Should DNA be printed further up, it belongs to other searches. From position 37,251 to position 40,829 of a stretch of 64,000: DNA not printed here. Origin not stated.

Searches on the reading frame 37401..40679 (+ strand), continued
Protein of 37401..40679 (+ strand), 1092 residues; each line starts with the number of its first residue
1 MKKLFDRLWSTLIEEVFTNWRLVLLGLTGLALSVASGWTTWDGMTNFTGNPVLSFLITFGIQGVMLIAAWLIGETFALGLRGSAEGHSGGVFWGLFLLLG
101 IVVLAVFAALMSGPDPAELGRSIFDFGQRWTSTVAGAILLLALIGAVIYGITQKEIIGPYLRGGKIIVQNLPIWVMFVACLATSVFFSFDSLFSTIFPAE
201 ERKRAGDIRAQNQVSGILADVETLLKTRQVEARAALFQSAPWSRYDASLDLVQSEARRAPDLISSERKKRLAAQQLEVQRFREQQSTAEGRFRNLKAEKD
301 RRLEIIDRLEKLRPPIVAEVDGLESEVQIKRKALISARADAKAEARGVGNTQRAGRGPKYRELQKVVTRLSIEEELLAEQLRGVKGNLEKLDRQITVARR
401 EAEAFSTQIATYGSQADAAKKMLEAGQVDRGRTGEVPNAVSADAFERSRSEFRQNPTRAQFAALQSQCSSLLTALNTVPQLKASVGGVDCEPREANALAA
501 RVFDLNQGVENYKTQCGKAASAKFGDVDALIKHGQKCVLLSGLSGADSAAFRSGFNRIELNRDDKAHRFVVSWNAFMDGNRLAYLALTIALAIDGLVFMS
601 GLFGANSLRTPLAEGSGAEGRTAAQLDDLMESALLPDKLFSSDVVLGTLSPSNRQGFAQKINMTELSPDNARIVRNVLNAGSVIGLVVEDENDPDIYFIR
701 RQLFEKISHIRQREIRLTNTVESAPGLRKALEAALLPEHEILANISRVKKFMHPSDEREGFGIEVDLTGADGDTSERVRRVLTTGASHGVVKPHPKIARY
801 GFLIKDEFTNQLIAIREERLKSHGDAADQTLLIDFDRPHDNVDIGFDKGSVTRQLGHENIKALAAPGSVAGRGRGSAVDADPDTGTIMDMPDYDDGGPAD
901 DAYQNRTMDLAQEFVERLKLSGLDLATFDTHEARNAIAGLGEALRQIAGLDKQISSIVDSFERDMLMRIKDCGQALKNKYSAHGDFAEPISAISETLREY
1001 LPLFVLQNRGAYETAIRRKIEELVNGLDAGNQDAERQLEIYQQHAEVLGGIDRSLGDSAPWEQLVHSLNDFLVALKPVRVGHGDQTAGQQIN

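Call 39: predict_structure(alignment_id=A2)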
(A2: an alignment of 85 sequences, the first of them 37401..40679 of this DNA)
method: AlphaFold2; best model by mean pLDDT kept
length: 1092 residues; sequences in the alignment: 85
mean_pLDDT: 81.0   pTM: 0.46
mean pLDDT of the five models: 81.0, 79.6, 77.7, 77.5, 76.4
residues with pLDDT >= 90: 439; 70-90: 430; 50-70: 119; < 50: 104
segments of 3 or more residues with pLDDT < 50: 87-89, 428-438, 826-897, 1083-1092
pLDDT, mean of each block of 10 residues (from residue 1): 78 74 80 87 87 90 88 79 53 65 68 54 54 61 70 63 77 86 87 84 85 93 95 96 96 89 71 62 73 82 85 85 86 86 76 74 86 87 87 86 82 76 57 46 91 95 94 88 91 94 95 89 84 95 93 91 67 79 85 85 76 74 86 93 95 95 94 96 95 96 94 81 71 91 93 85 93 93 93 90 92 89 57 39 42 46 38 32 38 47 85 91 73 90 95 95 96 96 91 94 94 97 90 92 97 86 95 88 44 36
secondary structure, 60 per line:
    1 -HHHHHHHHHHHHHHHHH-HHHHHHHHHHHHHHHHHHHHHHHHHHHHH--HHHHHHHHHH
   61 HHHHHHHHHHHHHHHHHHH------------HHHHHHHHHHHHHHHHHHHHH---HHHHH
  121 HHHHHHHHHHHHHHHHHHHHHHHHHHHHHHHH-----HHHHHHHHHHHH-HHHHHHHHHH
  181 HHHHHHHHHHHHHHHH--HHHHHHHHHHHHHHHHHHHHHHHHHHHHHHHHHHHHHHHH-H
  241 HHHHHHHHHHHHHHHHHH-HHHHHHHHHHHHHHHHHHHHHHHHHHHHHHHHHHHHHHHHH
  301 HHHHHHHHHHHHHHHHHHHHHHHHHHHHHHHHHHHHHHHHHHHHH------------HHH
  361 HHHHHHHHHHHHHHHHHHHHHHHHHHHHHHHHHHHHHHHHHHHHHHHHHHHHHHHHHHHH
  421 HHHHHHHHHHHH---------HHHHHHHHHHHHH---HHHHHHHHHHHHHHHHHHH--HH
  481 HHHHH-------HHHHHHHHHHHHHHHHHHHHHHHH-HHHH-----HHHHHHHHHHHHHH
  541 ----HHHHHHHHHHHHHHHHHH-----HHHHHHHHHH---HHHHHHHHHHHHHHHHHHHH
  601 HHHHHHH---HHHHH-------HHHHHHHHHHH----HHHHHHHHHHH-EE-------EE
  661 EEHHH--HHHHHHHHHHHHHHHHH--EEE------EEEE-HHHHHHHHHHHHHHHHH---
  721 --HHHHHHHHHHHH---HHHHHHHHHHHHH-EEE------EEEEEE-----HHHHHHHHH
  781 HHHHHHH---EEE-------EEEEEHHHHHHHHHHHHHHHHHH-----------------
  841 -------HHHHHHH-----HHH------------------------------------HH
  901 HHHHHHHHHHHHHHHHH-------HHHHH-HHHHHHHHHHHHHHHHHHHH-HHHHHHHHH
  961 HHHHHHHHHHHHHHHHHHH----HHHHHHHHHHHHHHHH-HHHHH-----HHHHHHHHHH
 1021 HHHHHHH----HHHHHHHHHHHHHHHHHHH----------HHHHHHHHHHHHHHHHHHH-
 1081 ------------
elements in order (helices of 4 or more, strands of 3 or more residues): H2-18 H20-48 H51-79 H92-112 H116-152 H158-169 H171-196 H199-238 H240-258 H260-345 H358-432 H442-454 H458-476 H479-485 H493-516 H518-521 H527-540 H545-562 H568-577 H581-607 H611-615 H623-633 H638-648 E659-662 H668-684 E687-689 E696-699 H701-717 H723-734 H738-750 E752-754 E761-766 H772-787 E791-793 E801-805 H806-823 H848-854 H899-917 H925-929 H931-950 H952-979 H984-999 H1001-1005 H1011-1027 H1032-1050 H1061-1079

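Call 43: fold_search(model_id=the predicted structure, library=pdb)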
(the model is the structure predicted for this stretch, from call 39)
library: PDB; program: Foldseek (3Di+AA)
matches with E <= 10: 488; with E <= 0.001: 0
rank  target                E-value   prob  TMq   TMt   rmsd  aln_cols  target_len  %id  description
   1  3vkg_A                2.7e-03  0.57  0.08  0.04  38.7       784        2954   11  X-ray structure of an MTBD truncation mutant of dynein motor domain (released 2012-03-14)
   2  9dgq_n                9.1e-03  0.51  0.09  0.04  41.5       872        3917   12  Structure of dynein-1 on microtubules (released 2025-09-10)
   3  9dgq_m                1.1e-02  0.41  0.09  0.04  42.6       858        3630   11  Structure of dynein-1 on microtubules (released 2025-09-10)
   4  7z8f_n                1.2e-02  0.44  0.09  0.03  41.5       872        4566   12  Composite structure of dynein-dynactin-BICDR on microtubules (released 2022-07-27)
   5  8glv_Kg               1.7e-02  0.82  0.11  0.04  44.0       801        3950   10  96-nm repeat unit of doublet microtubules from Chlamydomonas reinhardtii flagella (released 2023-05-31)
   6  8j07_k9               1.8e-02  0.44  0.08  0.03  38.2       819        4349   10  96nm repeat of human respiratory doublet microtubule and associated axonemal complexes (released 2023-07-26)
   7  7nyw_B                2.5e-02  0.35  0.08  0.09  35.8       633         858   13  Cryo-EM structure of the MukBEF-MatP-DNA head module (released 2021-07-07)
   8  3vkh_B                2.6e-02  0.12  0.06  0.03  43.2       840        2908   10  X-ray structure of a functional full-length dynein motor domain (released 2012-03-14)
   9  9y6s_7I               2.7e-02  0.44  0.09  0.03  43.6       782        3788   11  96-nm repeat of the Leishmania tarentolae doublet microtubule (released 2025-12-17)
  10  9y6s_9Q               3.2e-02  0.28  0.08  0.03  43.4       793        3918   11  96-nm repeat of the Leishmania tarentolae doublet microtubule (released 2025-12-17)
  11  7z8f_m                3.8e-02  0.25  0.08  0.03  42.6       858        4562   11  Composite structure of dynein-dynactin-BICDR on microtubules (released 2022-07-27)
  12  3vkg_B                3.9e-02  0.57  0.11  0.05  48.7       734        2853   10  X-ray structure of an MTBD truncation mutant of dynein motor domain (released 2012-03-14)
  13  9mvz_D                4.1e-02  0.54  0.11  0.13  36.5       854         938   11  Tripartite complex of MmpL5-S5-AcpM from Mycolicibacterium smegmatis (released 2025-07-30)
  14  9y6s_5W               4.3e-02  0.18  0.07  0.03  48.7      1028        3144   11  96-nm repeat of the Leishmania tarentolae doublet microtubule (released 2025-12-17)
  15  6yvu_B                4.5e-02  0.18  0.07  0.06  62.3      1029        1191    9  Condensin complex from S.cerevisiae ATP-free apo non-engaged state (released 2020-07-15)
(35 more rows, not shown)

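Call 44: search_protein_families(library=pfam, proteins=[P0006, P0012, P0014, P0036, P0063, P0015, P0029], max_evalue=1)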
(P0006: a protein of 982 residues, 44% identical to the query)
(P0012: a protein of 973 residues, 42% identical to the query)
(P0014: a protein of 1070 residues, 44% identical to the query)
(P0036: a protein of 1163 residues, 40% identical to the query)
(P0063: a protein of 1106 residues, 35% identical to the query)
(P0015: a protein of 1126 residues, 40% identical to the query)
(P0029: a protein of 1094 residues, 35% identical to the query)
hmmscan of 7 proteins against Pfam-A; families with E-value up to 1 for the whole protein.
P0006 (982 aa): 2 families
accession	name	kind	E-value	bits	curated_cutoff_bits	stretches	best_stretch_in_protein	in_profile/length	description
PF14362.11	DUF4407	-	1.5e-05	24.9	31.3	1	280-437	109-236/297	Domain of unknown function (DUF4407)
PF23353.1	BBS2_hp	-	0.04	14.5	27.7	1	816-873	27-87/98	BBS2 hairpin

P0012 (973 aa): 2 families
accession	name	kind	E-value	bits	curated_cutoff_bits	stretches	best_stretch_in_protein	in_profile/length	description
PF14362.11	DUF4407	-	2.6e-06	27.4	31.3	1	299-439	122-238/297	Domain of unknown function (DUF4407)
PF03938.19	OmpH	-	0.31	11.7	32.4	1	379-444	23-89/141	Outer membrane protein (OmpH-like)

P0014 (1070 aa): 6 families
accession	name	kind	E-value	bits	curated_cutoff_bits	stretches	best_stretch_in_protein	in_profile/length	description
PF14362.11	DUF4407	-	6.3e-08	32.7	31.3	1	325-443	131-223/297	Domain of unknown function (DUF4407)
PF24922.1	ACBP4_C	-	0.09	13.5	31.2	0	306-365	18-77/105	Acyl-CoA-binding domain-containing protein 4-6, C-terminal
PF20237.3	DUF6594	-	0.091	13.1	30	1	344-422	23-86/238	Family of unknown function (DUF6594)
PF06657.18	Cep57_MT_bd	-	0.13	13.2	31.3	0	322-370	4-52/77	Centrosome microtubule-binding domain of Cep57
PF22638.1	FlgK_D1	-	0.31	11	28.6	1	306-369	35-98/233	Flagellar hook-associated protein FlgK helical domain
PF07334.18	IFP_35_N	-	0.38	11.3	23.2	1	350-369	10-29/76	Interferon-induced 35 kDa protein (IFP 35) N-terminus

P0036 (1163 aa): 1 family
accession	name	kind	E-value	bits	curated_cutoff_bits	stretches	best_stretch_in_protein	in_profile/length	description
PF14362.11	DUF4407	-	3e-08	33.7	31.3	1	307-454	111-236/297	Domain of unknown function (DUF4407)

P0063 (1106 aa): 6 families
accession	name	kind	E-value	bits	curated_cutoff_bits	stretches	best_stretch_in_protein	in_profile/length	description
PF14362.11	DUF4407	-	8.7e-08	32.2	31.3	1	313-469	103-237/297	Domain of unknown function (DUF4407)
PF13729.12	TraF_2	-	0.07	12.8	25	1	412-467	36-88/264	F plasmid transfer operon, TraF, protein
PF24443.1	DUF7562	-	0.2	12.4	27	1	737-806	25-89/95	Family of unknown function (DUF7562)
PF12729.13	4HB_MCP_1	-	0.38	10.7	27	1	265-346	94-175/181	Four helix bundle sensory module for signal transduction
PF10234.14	Cluap1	-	0.53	10.1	25.8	0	301-357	156-216/268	Clusterin-associated protein-1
PF10473.14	CENP-F_leu_zip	-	0.98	9.9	34.5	1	425-521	43-138/140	Leucine-rich repeats of kinetochore protein Cenp-F/LEK1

P0015 (1126 aa): 3 families
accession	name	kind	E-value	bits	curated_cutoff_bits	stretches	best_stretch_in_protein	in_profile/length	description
PF14094.11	DUF4272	-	0.0013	18.4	27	1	968-1100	48-173/208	Domain of unknown function (DUF4272)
PF02813.19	Retro_M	-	0.19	12.6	25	1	1070-1103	27-60/86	Retroviral M domain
PF21169.3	Fan1_SAP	-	0.19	12.2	27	1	339-374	28-62/64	Fanconi-associated nuclease 1, SAP subdomain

P0029 (1094 aa): 5 families
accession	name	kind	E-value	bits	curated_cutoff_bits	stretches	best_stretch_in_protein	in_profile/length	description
PF05667.16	CCDC22_CC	-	0.024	14.2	39.2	1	202-324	131-256/477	CCDC22 protein coiled-coil region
PF04651.18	Pox_A12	-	0.092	13.3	25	1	399-446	16-63/183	Poxvirus A12 protein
PF10174.14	Cast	-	0.1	11.2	29.1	1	277-417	78-212/766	RIM-binding protein of the cytomatrix active zone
PF14362.11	DUF4407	-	0.52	10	31.3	1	278-419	109-231/297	Domain of unknown function (DUF4407)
PF06664.17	WLS-like_TM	-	0.6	9.8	28.3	1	100-207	113-215/247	Wntless-like, transmembrane domain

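Call 53: search_solved_structures(query=A2, max_evalue=0.1)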
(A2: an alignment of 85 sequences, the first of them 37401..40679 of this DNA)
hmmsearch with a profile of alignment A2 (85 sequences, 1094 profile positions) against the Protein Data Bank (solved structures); distinct sequences matched with E-value up to 0.1: 14.
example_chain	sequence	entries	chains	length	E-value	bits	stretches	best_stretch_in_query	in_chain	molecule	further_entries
4lin_A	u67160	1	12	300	3e-05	25.5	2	409-474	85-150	Tail needle protein gp26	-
8ek4_A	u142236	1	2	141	0.0026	19.1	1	957-1086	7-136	Ice-binding protein TIP-99a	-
2poh_A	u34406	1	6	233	0.0027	19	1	409-481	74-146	Head completion protein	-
4zkp_A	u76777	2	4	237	0.0028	19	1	409-481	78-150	Tail needle protein gp26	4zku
3c9i_A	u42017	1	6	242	0.003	18.9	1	409-481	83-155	Tail needle protein gp26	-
8qox_B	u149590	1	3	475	0.0062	17.9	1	410-496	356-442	Conserved membrane protein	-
4zxq_A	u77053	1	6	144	0.0069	17.7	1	409-473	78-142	Tail needle protein gp26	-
8i3e_A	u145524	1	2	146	0.013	16.8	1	344-474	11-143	ELKS/Rab6-interacting/CAST family member 1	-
9rgy_A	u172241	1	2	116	0.034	15.4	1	409-498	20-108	sc-apCC3-CW-0NTT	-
6ds9_A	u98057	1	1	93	0.041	15.1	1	422-485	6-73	de novo designed three helix bundle GRa3D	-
1eq1_A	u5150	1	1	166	0.044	15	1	916-1066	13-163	APOLIPOPHORIN-III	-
2yo3_A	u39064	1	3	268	0.055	14.7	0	408-463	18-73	GENERAL CONTROL PROTEIN GCN4, PUTATIVE INNER MEMBRANE PROTEIN, GENERAL CONTROL PROTEIN GCN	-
1o5h_A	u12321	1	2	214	0.065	14.5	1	909-1052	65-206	Formiminotetrahydrofolate cyclodeaminase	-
9e5c_6k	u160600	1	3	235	0.065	14.5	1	932-1018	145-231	Dynein arm light chain, axonemal, putative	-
